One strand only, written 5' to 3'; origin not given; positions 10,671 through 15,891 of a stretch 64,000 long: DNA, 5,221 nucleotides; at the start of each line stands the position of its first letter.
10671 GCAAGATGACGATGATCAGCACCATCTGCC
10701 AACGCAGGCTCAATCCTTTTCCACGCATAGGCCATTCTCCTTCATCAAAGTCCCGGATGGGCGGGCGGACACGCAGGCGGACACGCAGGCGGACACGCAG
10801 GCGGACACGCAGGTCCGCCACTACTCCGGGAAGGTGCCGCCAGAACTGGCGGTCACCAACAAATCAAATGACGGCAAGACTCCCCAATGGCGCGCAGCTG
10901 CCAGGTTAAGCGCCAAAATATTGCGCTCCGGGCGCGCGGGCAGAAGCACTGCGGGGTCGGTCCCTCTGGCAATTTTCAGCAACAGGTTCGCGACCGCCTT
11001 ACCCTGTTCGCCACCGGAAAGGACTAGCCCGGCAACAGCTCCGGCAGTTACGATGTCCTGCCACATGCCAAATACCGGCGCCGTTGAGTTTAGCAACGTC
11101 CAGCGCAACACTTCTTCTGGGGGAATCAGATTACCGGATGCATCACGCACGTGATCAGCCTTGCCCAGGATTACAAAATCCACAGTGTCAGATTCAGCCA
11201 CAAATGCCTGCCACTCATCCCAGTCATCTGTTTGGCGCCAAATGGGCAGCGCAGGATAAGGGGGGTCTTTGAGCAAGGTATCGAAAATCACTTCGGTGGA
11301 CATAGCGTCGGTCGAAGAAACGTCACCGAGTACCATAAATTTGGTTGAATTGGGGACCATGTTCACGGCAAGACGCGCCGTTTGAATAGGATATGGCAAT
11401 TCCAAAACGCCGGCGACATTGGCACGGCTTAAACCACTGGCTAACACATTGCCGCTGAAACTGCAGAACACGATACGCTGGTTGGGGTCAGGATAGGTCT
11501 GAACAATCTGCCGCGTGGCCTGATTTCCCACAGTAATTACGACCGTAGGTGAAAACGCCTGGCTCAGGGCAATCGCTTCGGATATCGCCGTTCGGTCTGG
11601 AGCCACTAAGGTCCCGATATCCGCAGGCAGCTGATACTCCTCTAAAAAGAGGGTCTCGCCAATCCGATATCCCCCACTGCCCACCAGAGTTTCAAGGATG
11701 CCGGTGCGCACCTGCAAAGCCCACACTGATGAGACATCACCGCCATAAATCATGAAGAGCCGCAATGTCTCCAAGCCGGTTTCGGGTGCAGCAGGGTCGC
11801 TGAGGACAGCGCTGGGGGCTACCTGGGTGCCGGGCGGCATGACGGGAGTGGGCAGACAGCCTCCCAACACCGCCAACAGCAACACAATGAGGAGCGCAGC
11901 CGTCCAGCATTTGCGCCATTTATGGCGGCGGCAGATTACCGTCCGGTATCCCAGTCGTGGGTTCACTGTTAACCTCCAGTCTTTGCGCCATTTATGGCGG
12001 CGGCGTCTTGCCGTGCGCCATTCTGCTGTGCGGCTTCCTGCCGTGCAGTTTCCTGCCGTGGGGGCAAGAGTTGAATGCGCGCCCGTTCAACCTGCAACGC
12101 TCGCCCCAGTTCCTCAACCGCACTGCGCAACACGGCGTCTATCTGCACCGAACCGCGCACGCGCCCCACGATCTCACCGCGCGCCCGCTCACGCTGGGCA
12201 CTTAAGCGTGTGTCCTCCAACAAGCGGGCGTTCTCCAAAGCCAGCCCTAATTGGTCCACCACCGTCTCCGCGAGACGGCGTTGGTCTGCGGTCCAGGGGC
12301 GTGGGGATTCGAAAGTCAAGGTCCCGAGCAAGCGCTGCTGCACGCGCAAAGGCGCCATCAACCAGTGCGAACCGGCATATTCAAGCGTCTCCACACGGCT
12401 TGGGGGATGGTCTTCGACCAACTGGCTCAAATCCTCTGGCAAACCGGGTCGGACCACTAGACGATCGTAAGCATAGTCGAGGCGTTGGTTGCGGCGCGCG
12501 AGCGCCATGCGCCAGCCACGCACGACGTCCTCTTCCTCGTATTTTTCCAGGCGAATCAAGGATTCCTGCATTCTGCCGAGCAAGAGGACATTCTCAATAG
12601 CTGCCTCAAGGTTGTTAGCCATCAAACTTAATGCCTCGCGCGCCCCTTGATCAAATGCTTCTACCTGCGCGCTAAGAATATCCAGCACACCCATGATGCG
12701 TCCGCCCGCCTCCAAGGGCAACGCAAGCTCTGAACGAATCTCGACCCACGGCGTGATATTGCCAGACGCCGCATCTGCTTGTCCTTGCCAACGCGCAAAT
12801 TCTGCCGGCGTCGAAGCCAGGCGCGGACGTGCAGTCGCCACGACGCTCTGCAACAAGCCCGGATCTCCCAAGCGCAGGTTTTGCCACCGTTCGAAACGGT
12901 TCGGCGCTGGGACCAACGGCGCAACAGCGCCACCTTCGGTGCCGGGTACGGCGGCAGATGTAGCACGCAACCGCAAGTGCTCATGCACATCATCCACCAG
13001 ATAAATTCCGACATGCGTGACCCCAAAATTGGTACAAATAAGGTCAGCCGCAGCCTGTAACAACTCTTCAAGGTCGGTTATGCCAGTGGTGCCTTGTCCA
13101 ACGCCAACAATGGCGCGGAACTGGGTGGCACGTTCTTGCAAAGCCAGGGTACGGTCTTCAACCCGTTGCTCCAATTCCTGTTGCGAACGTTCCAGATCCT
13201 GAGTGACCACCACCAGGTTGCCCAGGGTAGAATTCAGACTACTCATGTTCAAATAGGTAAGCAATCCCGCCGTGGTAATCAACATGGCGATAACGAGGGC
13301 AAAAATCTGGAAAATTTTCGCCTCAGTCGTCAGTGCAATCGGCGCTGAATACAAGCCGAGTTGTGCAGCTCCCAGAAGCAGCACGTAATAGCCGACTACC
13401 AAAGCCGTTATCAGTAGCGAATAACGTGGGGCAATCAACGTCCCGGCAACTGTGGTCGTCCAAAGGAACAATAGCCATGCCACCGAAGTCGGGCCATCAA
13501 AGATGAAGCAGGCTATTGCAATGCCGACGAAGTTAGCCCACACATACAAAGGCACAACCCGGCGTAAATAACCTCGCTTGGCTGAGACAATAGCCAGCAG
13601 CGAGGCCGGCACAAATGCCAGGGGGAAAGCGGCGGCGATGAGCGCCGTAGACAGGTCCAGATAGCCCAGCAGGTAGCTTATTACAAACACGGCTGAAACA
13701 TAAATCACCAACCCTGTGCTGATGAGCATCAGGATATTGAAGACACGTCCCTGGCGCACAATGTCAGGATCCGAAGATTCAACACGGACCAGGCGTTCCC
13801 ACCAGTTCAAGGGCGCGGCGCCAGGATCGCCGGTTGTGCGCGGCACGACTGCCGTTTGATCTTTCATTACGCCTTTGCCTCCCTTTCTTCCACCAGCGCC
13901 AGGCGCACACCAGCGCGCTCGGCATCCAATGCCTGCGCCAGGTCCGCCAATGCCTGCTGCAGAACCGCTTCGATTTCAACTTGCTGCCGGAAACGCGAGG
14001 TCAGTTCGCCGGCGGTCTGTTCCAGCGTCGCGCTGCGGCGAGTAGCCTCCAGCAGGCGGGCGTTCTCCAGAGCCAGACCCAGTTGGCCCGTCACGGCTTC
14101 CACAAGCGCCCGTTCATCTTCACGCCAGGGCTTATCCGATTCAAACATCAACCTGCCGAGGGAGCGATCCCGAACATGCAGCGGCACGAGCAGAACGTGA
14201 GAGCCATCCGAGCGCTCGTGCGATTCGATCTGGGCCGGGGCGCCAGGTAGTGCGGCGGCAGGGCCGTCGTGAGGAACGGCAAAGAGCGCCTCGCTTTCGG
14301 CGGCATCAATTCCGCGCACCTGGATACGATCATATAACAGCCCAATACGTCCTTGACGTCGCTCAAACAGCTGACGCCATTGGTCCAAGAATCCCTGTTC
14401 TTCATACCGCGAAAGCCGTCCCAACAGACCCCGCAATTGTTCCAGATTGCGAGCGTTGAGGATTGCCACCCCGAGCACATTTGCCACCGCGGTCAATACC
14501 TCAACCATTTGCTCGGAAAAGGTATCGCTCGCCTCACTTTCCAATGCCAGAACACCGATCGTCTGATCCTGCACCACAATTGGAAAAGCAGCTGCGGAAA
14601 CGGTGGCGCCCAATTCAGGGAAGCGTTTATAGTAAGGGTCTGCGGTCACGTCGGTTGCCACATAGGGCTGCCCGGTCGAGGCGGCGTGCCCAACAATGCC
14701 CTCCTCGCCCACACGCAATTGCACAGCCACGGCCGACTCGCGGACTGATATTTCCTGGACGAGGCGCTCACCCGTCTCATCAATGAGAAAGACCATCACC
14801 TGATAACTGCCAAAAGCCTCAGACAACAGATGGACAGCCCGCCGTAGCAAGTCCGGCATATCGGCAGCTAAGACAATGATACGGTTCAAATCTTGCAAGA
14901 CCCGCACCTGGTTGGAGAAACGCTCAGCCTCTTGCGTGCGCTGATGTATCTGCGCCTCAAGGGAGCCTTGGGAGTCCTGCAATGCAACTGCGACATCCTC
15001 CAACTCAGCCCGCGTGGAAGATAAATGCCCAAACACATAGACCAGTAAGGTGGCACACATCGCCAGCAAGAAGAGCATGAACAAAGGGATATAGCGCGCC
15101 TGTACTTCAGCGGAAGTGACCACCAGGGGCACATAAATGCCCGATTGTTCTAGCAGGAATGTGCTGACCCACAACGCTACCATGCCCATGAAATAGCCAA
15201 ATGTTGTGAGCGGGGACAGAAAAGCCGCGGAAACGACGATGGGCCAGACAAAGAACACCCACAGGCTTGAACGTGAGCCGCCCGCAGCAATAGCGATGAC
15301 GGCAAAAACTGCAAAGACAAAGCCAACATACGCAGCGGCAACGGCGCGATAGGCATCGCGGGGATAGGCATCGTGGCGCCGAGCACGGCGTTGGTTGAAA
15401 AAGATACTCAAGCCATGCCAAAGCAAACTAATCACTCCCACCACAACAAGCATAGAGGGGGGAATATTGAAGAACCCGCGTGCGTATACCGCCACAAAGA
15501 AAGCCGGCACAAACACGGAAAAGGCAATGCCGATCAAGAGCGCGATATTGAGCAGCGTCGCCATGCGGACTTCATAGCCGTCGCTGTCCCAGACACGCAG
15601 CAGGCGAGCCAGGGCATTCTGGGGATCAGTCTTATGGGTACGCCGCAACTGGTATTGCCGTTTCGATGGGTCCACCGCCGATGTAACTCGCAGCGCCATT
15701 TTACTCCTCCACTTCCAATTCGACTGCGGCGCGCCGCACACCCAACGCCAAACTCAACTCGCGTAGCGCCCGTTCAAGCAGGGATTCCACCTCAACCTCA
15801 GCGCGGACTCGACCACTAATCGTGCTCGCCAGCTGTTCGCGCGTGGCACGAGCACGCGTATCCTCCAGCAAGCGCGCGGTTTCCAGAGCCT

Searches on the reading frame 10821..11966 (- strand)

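Call 6: search_protein_families(library=pfam, proteins=[window:10821-11966:-], max_evalue=0.001)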
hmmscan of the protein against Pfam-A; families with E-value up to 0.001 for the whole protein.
window:10821-11966:- (381 aa): 1 family
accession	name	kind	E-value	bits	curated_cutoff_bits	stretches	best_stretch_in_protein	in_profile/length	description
PF04392.18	ABC_sub_bind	-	4e-06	26.7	25.9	1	295-374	211-290/293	ABC transporter substrate binding protein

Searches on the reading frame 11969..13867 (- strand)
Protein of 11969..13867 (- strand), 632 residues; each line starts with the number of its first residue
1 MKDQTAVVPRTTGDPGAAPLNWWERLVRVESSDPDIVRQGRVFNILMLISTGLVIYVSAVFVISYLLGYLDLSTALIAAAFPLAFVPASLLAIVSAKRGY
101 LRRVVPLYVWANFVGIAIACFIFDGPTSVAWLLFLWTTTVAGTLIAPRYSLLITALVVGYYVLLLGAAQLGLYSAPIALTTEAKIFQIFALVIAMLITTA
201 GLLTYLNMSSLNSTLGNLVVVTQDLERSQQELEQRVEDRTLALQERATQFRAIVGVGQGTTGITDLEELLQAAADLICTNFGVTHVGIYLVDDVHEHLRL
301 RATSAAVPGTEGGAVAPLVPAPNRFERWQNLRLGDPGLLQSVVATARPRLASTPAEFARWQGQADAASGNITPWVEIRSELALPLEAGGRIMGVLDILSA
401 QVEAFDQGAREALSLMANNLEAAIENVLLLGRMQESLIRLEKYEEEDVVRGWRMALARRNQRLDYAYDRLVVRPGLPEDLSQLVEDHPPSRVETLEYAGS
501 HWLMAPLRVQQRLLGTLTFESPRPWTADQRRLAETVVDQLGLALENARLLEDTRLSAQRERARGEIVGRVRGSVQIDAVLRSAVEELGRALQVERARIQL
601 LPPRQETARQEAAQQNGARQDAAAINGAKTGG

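Call 6: search_protein_families(library=pfam, proteins=[window:11969-13867:-], max_evalue=0.001)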
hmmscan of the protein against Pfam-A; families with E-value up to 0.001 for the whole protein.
window:11969-13867:- (632 aa): 3 families
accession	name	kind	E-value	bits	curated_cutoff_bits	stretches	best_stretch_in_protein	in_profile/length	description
PF01590.32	GAF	-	9.6e-22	78.4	22.4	2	265-424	1-133/133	GAF domain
PF13185.12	GAF_2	-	3.2e-19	69.9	28.6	2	264-425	2-136/136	GAF domain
PF13492.12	GAF_3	-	9.9e-11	42.6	27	1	493-546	74-129/129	GAF domain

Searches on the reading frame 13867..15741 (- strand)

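Call 6: search_protein_families(library=pfam, proteins=[window:13867-15741:-], max_evalue=0.001)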
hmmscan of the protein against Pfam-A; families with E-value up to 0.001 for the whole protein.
window:13867-15741:- (624 aa): 3 families
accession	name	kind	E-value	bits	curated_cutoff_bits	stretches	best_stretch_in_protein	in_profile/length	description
PF01590.32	GAF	-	2.6e-25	89.9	22.4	2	294-427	1-133/133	GAF domain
PF13185.12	GAF_2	-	4.1e-22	79.3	28.6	1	292-427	1-135/136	GAF domain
PF13492.12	GAF_3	-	3.1e-18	66.9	27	2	294-429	1-129/129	GAF domain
